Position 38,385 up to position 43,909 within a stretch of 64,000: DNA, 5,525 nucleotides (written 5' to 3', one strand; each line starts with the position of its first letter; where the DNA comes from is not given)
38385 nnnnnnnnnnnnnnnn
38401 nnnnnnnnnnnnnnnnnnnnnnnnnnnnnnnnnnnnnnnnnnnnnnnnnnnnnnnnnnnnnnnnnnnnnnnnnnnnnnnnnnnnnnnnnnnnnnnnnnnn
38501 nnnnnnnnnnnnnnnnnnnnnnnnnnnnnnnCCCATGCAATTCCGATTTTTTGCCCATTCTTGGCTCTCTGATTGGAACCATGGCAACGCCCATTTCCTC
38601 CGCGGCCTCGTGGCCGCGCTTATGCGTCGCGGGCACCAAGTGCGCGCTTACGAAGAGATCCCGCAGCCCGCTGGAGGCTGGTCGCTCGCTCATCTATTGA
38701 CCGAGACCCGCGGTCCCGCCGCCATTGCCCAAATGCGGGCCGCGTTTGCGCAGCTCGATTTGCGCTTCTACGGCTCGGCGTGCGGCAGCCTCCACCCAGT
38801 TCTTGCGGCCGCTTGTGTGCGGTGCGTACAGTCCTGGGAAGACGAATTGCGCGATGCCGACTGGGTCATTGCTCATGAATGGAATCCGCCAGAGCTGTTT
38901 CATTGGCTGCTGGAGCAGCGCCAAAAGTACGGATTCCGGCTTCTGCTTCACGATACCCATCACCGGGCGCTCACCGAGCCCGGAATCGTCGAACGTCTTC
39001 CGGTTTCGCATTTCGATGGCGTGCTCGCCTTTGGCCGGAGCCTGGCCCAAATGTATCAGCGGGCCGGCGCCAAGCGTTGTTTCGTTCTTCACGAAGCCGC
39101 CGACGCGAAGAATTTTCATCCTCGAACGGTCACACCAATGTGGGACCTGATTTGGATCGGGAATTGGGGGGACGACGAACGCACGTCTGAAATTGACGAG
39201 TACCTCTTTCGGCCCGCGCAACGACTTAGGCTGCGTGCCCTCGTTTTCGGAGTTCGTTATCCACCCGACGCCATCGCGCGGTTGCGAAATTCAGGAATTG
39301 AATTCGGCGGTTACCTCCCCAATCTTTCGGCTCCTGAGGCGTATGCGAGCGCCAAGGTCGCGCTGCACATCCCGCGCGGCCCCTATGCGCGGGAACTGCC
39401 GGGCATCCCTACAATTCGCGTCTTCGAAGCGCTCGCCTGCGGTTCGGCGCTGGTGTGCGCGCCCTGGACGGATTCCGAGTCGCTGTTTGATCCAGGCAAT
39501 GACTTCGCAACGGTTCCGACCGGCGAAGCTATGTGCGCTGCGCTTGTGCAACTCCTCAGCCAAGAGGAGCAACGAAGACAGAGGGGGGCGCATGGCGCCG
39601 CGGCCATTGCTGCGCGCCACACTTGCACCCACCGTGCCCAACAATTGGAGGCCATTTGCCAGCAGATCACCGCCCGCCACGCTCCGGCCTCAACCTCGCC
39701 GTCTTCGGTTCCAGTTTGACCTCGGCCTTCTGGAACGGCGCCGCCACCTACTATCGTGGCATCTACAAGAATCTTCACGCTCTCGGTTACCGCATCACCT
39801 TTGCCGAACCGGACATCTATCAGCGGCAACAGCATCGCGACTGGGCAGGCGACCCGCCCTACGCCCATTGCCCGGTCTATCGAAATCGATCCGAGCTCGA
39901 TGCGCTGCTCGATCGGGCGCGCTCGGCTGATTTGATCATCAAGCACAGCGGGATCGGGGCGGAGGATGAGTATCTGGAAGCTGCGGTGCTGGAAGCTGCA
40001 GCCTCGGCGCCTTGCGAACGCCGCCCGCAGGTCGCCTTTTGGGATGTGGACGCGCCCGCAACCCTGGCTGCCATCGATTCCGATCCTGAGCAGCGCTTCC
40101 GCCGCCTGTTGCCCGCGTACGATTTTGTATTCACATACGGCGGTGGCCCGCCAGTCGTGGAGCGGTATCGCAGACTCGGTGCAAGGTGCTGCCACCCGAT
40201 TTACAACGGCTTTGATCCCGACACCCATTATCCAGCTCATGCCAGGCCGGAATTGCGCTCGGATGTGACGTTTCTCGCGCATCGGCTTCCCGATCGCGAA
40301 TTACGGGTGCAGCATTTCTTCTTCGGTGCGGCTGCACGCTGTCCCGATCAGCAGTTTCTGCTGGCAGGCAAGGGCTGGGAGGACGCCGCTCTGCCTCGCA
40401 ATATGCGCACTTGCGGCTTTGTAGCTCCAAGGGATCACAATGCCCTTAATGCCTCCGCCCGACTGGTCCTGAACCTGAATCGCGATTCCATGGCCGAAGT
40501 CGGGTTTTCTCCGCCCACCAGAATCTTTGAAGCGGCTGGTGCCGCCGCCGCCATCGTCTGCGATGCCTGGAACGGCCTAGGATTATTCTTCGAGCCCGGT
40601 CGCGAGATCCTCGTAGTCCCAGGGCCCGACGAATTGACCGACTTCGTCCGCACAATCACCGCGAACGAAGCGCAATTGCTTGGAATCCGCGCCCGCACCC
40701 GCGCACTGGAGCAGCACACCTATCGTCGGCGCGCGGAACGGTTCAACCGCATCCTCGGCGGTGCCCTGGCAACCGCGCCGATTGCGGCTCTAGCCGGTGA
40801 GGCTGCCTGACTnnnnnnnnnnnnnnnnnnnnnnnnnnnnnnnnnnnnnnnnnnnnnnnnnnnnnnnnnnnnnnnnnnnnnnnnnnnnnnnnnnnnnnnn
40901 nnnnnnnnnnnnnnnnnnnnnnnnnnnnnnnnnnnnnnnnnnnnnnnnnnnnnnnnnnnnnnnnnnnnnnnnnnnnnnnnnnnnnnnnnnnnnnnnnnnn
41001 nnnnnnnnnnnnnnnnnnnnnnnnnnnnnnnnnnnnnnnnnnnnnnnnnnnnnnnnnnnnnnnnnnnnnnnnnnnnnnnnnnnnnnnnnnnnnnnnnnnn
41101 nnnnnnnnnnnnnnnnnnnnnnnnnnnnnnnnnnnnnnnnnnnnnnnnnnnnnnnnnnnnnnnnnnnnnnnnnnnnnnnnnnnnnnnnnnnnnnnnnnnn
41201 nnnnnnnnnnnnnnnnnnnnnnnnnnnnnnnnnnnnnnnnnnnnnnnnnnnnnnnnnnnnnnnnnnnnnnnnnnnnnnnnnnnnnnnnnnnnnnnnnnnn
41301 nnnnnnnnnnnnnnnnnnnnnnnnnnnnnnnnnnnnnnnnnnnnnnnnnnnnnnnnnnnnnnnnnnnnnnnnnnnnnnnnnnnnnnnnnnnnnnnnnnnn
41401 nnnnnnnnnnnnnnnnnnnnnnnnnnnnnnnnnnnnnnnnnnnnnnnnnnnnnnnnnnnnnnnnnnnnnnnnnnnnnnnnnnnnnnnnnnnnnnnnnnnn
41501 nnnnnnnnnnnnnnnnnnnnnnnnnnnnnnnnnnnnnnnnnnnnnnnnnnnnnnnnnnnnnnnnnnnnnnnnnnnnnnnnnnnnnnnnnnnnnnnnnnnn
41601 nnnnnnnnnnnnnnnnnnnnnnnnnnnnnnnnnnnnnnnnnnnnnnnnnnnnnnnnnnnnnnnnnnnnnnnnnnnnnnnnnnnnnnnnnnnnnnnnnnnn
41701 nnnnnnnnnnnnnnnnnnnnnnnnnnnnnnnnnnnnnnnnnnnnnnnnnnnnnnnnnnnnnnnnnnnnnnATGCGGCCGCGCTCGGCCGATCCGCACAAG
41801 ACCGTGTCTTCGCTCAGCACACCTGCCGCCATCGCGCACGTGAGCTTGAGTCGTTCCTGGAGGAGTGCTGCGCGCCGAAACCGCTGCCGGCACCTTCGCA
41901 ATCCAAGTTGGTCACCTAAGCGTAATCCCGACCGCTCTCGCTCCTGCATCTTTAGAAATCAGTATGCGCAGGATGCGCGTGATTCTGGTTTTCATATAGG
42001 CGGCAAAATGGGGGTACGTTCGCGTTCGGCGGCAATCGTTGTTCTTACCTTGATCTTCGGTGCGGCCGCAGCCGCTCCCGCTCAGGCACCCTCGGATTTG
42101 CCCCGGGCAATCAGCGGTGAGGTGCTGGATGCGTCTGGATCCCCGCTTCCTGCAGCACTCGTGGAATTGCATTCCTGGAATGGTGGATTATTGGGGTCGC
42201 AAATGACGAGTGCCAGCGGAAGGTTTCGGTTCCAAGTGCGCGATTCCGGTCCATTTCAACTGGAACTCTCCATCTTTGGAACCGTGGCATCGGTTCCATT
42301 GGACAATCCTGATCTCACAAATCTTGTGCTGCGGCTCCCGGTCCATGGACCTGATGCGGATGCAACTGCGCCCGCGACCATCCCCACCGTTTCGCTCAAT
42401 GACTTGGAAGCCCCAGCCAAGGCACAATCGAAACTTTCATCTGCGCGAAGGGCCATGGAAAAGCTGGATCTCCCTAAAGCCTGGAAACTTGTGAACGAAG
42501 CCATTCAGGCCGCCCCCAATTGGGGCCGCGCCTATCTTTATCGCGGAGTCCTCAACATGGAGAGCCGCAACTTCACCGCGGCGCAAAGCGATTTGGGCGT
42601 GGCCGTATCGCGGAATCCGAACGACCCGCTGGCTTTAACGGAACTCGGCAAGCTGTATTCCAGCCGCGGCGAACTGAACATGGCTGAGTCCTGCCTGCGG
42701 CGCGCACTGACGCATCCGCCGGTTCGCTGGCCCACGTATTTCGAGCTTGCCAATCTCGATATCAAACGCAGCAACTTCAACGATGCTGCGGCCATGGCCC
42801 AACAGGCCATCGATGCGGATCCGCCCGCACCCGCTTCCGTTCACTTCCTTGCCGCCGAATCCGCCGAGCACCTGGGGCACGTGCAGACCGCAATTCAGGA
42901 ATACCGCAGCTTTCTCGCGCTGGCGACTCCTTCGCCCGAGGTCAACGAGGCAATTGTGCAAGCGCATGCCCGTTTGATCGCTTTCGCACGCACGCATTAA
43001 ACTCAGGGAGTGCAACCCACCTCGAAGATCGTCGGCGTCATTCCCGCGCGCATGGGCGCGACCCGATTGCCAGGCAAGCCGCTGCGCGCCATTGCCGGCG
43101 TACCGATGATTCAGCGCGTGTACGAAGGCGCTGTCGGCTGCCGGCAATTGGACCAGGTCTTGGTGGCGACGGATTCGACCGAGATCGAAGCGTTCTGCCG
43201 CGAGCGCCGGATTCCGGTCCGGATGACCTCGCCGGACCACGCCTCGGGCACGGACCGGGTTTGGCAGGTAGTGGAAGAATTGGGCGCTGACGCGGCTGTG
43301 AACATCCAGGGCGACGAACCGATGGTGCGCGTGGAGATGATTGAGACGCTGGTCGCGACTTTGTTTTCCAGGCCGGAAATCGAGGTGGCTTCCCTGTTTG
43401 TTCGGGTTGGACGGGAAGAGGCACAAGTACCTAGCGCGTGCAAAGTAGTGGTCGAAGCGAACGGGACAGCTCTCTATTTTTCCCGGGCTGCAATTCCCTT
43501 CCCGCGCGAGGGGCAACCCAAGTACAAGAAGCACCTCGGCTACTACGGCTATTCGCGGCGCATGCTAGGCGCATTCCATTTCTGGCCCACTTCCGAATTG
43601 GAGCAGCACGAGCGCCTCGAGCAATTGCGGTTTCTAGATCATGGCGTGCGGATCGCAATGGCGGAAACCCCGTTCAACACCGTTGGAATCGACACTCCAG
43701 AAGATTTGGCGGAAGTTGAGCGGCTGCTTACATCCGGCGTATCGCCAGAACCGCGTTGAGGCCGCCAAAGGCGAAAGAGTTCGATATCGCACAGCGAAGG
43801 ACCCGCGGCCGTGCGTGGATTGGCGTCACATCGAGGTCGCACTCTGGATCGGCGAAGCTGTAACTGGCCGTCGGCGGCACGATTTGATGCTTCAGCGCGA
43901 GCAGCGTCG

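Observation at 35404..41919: Six-gene operon of soluble proteins only, with three tandem CgeB-like glycosyltransferase paralogues and no export or priming machinery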

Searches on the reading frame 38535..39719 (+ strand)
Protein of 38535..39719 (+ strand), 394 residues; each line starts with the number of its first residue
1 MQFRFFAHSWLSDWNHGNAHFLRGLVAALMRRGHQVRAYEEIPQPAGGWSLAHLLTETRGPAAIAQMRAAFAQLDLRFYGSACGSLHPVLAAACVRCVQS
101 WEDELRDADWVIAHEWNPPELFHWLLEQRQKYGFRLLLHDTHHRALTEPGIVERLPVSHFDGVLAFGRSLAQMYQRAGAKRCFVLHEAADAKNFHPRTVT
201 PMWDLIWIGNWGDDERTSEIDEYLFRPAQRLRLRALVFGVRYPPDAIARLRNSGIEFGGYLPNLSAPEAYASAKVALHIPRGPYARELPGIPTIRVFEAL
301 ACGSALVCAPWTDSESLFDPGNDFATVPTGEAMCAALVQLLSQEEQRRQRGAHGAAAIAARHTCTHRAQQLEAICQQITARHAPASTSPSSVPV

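Call 4: search_protein_families(library=pfam, proteins=[window:38535-39719:+], max_evalue=0.01)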
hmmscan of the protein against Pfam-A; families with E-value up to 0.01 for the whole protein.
window:38535-39719:+ (394 aa): 2 families
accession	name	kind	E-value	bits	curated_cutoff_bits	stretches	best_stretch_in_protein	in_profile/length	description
PF13524.12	Glyco_trans_1_2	-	8.9e-32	110.5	25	1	222-372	3-143/144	Glycosyl transferase-like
PF13692.12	Glyco_trans_1_4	-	7.2e-05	23.5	27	1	232-342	33-141/142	Glycosyl transferases group 1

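Call 5: search_protein_families(library=ncbifam, proteins=[window:38535-39719:+], max_evalue=0.01)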
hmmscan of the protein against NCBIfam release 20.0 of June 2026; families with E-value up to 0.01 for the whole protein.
window:38535-39719:+ (394 aa): 1 family
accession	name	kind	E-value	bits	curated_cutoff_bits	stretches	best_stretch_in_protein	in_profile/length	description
NF053787.1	GlcN_PG_synth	equivalog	0.0074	15.2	480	0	158-200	142-184/361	N-acetylglucosaminyl phosphatidylglycerol synthase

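Call 81: search_protein_families(library=padloc, proteins=[window:38535-39719:+], max_evalue=0.001)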
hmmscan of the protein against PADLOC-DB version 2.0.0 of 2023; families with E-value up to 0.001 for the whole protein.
window:38535-39719:+ (394 aa): 0 families

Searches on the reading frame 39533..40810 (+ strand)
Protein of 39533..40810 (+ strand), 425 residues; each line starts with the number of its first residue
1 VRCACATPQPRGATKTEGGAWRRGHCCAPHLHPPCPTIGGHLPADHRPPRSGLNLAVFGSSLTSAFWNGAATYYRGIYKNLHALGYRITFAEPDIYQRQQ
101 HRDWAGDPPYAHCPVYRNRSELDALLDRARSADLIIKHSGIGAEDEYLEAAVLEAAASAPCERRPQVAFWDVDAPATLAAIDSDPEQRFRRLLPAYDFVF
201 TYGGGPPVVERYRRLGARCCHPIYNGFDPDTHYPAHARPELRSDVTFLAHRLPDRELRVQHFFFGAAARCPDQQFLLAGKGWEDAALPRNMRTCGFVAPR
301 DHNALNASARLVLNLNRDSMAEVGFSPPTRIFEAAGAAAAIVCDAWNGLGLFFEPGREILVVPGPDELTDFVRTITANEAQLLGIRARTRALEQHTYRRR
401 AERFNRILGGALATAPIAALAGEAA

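Call 4: search_protein_families(library=pfam, proteins=[window:39533-40810:+], max_evalue=0.01)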
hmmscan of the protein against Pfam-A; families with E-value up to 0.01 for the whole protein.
window:39533-40810:+ (425 aa): 1 family
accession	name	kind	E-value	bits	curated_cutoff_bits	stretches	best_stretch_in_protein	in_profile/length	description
PF13524.12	Glyco_trans_1_2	-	4.5e-31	108.2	25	1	261-404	3-142/144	Glycosyl transferase-like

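Call 5: search_protein_families(library=ncbifam, proteins=[window:39533-40810:+], max_evalue=0.01)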
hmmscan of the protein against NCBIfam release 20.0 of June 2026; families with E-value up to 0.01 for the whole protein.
window:39533-40810:+ (425 aa): 0 families

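Call 81: search_protein_families(library=padloc, proteins=[window:39656-40810:+], max_evalue=0.001)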
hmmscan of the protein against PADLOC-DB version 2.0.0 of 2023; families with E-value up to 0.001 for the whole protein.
window:39656-40810:+ (384 aa): 0 families

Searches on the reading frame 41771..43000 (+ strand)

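Call 4: search_protein_families(library=pfam, proteins=[window:41771-43000:+], max_evalue=0.01)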
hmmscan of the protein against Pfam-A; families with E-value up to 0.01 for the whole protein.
window:41771-43000:+ (409 aa): 18 families
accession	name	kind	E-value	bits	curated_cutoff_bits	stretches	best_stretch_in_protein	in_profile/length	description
PF07719.23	TPR_2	-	1.8e-11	43.6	27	0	287-314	2-29/34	Tetratricopeptide repeat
PF13432.12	TPR_16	-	2.9e-10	40.8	32.7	1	325-388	2-64/65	Tetratricopeptide repeat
PF13371.12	TPR_9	-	5.9e-09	36.3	35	1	227-288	4-65/73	Tetratricopeptide repeat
PF13428.12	TPR_14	-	5.1e-08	33.3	23.5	0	253-295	2-44/44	Tetratricopeptide repeat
PF13620.12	CarboxypepD_reg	-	7e-08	33.1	32.3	1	114-171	2-59/82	Carboxypeptidase regulatory-like domain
PF13431.12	TPR_17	-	1.6e-06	28.3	24.4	1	278-306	5-33/34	Tetratricopeptide repeat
PF14559.12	TPR_19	-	5.2e-06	27.1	25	1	263-314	2-53/68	Tetratricopeptide repeat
PF00515.34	TPR_1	-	1e-05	25.6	27.8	0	287-314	2-29/34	Tetratricopeptide repeat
PF13181.12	TPR_8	-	1.3e-05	25.4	25.7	0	288-313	3-28/34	Tetratricopeptide repeat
PF10516.15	SHNi-TPR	-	0.00025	20.9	21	0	322-341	3-22/38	SHNi-TPR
PF13176.12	TPR_7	-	0.00052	20.4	27.9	0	288-314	1-29/36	Tetratricopeptide repeat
PF23914.1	TPR_CcmH_CycH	-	0.0015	18.9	42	0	280-387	44-153/158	Cytochrome c-type biogenesis protein H TPR domain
PF17874.7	TPR_MalT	-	0.0031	17.3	45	0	242-315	37-109/336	MalT-like TPR region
PF13424.12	TPR_12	-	0.0034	18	30.1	0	286-314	45-73/77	Tetratricopeptide repeat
PF13374.12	TPR_10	-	0.0035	17.7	27.5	0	288-313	4-29/42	Tetratricopeptide repeat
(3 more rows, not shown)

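Call 5: search_protein_families(library=ncbifam, proteins=[window:41771-43000:+], max_evalue=0.01)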
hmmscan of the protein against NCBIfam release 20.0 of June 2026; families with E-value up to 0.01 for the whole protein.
window:41771-43000:+ (409 aa): 11 families
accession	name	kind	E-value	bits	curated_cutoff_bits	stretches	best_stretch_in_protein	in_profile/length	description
TIGR02917.1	PEP_TPR_lipo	equivalog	2e-13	49.1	312.2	2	282-376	461-554/899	XrtA/PEP-CTERM system TPR-repeat protein PrsT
TIGR02521.1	type_IV_pilW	equivalog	5.7e-10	39.1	154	1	213-388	26-202/234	type IV pilus biogenesis/stability protein PilW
NF008757.0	PRK11788.1-5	equivalog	2e-07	30.5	363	1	218-316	180-279/388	lipopolysaccharide assembly protein LapB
NF033920.0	C39_PA2778_fam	equivalog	3.7e-07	29.8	150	1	262-350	165-254/255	PA2778 family cysteine peptidase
NF040959.1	MamA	equivalog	7.9e-06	25.4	200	1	283-389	68-173/204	magnetosome protein MamA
TIGR03939.1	PGA_TPR_OMP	equivalog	2.1e-05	22.9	366.65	1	235-360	378-502/800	poly-beta-1,6 N-acetyl-D-glucosamine export porin PgaA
TIGR00540.1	TPR_hemY_coli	hypoth_equivalog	5.7e-05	22.1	142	1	224-345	267-384/385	heme biosynthesis-associated TPR protein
TIGR00990.1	3a0801s09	subfamily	0.00031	19.5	757.25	1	236-380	349-492/615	mitochondrial import receptor subunit TOM70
NF008755.0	PRK11788.1-3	equivalog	0.0007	19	430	1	224-383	186-345/388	lipopolysaccharide assembly protein LapB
NF008520.0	PRK11447.1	equivalog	0.0026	15.6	858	1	257-317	274-334/1157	cellulose synthase complex outer membrane protein BcsC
NF033762.1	social_mot_Tgl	equivalog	0.0038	16.6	225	0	355-396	31-72/252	social motility TPR repeat lipoprotein Tgl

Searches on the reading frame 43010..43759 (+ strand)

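Call 4: search_protein_families(library=pfam, proteins=[window:43010-43759:+], max_evalue=0.01)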
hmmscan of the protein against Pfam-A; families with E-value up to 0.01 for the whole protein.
window:43010-43759:+ (249 aa): 2 families
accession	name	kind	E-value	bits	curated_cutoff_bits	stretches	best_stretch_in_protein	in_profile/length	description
PF02348.25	CTP_transf_3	-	1.1e-51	176.2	22.6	1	9-215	2-217/217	Cytidylyltransferase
PF12804.13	NTP_transf_3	-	3.5e-08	34.2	27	1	14-119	11-112/160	MobA-like NTP transferase domain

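Call 5: search_protein_families(library=ncbifam, proteins=[window:43010-43759:+], max_evalue=0.01)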
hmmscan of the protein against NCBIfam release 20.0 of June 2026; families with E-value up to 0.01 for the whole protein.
window:43010-43759:+ (249 aa): 13 families
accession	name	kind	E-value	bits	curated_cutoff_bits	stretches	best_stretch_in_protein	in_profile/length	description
NF003952.0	PRK05450.1-5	subfamily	2.8e-83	278.9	193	1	6-241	2-246/250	3-deoxy-manno-octulosonate cytidylyltransferase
NF009905.0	PRK13368.1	subfamily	9.6e-79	264.1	255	1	6-241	2-239/243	3-deoxy-manno-octulosonate cytidylyltransferase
NF003950.0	PRK05450.1-3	subfamily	1.4e-67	227.6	234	1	6-242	2-244/248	3-deoxy-manno-octulosonate cytidylyltransferase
NF003948.0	PRK05450.1-1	equivalog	7e-57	192.5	281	1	5-241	4-244/248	3-deoxy-manno-octulosonate cytidylyltransferase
TIGR00466.1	kdsB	equivalog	5.8e-53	179.8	155.2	1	9-233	5-240/241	3-deoxy-manno-octulosonate cytidylyltransferase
TIGR03584.1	PseF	equivalog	9.2e-09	35.2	205.7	1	8-91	1-89/222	pseudaminic acid cytidylyltransferase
NF010933.0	PRK14353.1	equivalog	4.8e-05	22.1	505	1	22-128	24-134/453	bifunctional UDP-N-acetylglucosamine diphosphorylase/glucosamine-1-phosphate N-acetyltransferase GlmU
NF001457.0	PRK00317.1-3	equivalog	8.4e-05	22.1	164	1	23-126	19-121/200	molybdenum cofactor guanylyltransferase MobA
NF010936.0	PRK14356.1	equivalog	0.0012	17.8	666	0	23-118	25-123/456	bifunctional UDP-N-acetylglucosamine diphosphorylase/glucosamine-1-phosphate N-acetyltransferase GlmU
TIGR03202.1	pucB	equivalog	0.0017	18.1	235.05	1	88-130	92-134/192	xanthine dehydrogenase accessory protein PucB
TIGR01173.1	glmU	equivalog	0.0017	17.3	366.85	1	23-120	20-119/452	bifunctional UDP-N-acetylglucosamine diphosphorylase/glucosamine-1-phosphate N-acetyltransferase GlmU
TIGR03310.1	matur_MocA_YgfJ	equivalog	0.0024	17.8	186.45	1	14-121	12-118/188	molybdenum cofactor cytidylyltransferase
TIGR03552.1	F420_cofC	equivalog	0.0055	16.3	105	0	211-239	162-190/196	2-phospho-L-lactate guanylyltransferase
